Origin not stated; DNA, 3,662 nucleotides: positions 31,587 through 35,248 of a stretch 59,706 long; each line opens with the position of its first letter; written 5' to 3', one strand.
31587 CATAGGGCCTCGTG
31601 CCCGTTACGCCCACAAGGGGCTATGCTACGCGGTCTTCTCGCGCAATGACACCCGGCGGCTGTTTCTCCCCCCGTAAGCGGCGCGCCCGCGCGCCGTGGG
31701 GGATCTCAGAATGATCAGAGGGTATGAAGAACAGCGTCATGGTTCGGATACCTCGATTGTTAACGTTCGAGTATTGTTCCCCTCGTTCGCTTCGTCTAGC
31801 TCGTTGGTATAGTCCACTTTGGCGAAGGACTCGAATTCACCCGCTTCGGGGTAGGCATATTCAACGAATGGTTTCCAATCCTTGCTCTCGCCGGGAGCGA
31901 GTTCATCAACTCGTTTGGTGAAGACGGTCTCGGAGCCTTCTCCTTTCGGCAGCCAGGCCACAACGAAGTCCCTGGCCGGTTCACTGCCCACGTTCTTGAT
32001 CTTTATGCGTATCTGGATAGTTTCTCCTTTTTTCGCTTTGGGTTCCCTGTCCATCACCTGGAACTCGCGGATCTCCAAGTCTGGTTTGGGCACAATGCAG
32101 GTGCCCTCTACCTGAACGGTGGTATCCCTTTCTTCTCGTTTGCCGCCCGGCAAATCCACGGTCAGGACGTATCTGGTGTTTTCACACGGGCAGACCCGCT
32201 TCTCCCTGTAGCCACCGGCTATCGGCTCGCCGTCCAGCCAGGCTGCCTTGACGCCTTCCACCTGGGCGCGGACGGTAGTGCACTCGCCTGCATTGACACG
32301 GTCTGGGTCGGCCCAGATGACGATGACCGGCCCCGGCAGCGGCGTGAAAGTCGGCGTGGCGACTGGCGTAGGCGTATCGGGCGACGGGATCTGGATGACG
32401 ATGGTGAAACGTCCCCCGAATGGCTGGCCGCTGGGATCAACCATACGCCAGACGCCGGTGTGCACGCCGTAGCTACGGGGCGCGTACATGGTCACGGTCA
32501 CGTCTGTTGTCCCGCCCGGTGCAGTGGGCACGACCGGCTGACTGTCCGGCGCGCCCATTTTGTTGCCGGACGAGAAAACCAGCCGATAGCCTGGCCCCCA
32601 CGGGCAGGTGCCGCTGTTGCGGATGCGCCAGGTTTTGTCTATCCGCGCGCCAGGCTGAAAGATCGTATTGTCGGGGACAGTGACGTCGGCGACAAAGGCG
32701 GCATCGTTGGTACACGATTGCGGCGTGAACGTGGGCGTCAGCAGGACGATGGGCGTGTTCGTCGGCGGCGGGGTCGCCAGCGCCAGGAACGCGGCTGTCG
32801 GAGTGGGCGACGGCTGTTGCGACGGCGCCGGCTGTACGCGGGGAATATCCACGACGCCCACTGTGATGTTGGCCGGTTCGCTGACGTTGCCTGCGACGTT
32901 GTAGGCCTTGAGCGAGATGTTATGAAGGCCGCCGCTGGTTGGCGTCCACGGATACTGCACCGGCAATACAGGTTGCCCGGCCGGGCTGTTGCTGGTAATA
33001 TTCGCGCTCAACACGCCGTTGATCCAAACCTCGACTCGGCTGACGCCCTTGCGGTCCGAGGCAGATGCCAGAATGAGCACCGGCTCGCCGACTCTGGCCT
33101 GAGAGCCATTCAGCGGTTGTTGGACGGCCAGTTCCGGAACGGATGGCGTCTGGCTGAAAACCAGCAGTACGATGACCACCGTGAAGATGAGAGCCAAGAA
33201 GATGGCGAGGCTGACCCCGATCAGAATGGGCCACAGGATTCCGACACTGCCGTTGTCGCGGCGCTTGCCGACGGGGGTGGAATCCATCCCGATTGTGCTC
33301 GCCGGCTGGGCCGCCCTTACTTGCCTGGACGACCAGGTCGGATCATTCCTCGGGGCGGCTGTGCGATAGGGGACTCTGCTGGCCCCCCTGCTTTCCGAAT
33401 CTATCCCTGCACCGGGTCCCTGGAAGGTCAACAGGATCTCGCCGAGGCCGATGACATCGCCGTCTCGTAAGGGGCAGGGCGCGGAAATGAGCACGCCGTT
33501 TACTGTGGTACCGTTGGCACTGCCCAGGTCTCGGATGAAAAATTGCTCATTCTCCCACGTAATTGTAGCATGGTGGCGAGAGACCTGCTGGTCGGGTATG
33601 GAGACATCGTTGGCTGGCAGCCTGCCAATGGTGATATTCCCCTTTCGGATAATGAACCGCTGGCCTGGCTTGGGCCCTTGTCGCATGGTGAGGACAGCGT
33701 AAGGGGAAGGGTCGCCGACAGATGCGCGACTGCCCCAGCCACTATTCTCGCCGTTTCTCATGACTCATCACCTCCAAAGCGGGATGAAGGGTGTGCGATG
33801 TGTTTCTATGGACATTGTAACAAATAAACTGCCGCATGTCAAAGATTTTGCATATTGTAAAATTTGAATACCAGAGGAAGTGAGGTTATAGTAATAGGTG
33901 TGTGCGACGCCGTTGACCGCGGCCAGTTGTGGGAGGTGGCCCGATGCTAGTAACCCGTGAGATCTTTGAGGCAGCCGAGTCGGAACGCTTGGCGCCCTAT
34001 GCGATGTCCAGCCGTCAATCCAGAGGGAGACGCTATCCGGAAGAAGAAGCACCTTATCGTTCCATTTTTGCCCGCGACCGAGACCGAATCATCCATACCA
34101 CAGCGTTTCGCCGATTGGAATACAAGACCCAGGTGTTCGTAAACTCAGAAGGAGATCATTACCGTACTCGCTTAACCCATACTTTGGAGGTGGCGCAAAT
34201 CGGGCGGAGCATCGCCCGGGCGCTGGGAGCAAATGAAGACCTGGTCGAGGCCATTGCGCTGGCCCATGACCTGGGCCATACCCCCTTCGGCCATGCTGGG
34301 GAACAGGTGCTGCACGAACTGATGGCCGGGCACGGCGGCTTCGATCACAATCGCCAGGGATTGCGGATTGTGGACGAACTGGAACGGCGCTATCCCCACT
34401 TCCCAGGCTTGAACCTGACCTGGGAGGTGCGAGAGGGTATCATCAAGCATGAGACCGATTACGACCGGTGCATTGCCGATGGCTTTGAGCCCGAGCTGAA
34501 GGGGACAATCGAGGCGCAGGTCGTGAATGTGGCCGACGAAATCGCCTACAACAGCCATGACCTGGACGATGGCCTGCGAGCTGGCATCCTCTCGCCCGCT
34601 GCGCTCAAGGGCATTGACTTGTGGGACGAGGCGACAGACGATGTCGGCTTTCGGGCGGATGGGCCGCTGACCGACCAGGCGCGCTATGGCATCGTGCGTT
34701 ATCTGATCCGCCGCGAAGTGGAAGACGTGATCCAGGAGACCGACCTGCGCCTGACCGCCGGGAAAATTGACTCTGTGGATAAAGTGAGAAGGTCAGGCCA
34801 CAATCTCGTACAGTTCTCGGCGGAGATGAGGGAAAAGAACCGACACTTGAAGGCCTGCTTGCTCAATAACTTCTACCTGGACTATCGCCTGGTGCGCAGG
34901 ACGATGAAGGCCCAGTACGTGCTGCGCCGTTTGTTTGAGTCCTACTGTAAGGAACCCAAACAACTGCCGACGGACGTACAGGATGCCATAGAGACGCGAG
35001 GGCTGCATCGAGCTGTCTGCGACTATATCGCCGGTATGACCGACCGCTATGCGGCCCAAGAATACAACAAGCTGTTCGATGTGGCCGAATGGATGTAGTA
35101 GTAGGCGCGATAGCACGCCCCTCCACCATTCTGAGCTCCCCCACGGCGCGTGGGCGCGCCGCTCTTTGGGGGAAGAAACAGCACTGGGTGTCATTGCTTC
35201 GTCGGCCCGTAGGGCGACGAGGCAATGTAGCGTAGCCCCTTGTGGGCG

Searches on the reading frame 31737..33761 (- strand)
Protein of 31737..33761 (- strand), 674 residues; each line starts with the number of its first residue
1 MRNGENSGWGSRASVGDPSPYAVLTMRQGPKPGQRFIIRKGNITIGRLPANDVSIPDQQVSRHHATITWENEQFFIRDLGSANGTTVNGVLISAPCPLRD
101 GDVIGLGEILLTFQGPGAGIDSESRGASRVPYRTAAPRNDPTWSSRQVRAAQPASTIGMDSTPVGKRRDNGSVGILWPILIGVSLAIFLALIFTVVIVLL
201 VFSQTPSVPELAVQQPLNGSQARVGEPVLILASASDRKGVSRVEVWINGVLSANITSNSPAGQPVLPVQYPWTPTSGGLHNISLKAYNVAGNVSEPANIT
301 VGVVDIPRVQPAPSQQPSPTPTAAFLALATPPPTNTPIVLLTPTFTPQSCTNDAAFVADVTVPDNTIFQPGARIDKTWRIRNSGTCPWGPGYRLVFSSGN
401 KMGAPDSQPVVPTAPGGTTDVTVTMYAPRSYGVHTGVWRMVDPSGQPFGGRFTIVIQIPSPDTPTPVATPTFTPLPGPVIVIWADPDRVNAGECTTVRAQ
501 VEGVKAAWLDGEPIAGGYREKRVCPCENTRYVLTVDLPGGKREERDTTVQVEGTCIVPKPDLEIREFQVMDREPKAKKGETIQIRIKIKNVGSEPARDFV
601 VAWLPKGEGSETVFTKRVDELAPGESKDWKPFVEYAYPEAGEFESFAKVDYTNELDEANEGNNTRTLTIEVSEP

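Call 86: search_protein_families(library=pfam, proteins=[window:31737-33761:-], max_evalue=0.00001)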
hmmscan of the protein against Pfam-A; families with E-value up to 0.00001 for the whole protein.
window:31737-33761:- (674 aa): 5 families
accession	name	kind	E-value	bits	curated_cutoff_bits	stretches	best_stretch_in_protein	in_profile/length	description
PF16158.11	N_BRCA1_IG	-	1.1e-24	87.5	28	1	361-457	1-107/108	Ig-like domain from next to BRCA1 gene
PF00498.31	FHA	-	6.6e-23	81.4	20.7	1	43-107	1-67/67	FHA domain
PF16697.10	Yop-YscD_cpl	-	3.9e-15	56.3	33.2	1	28-114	4-91/94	Inner membrane component of T3SS, cytoplasmic domain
PF07705.17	CARDB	-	1.1e-13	51.7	22.7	1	559-666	1-100/101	CARDB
PF17957.7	Big_7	-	1.7e-09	38.6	24.1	1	209-282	1-68/70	Bacterial Ig domain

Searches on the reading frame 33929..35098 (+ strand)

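Call 86: search_protein_families(library=pfam, proteins=[window:33929-35098:+], max_evalue=0.00001)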
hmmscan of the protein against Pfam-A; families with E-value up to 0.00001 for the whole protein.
window:33929-35098:+ (389 aa): 2 families
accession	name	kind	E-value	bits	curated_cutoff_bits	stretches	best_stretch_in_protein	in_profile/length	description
PF13286.11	HD_assoc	-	1.8e-25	89.7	22.2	1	294-380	1-90/91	Phosphohydrolase-associated domain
PF01966.28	HD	-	9.9e-18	65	22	1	81-206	1-114/116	HD domain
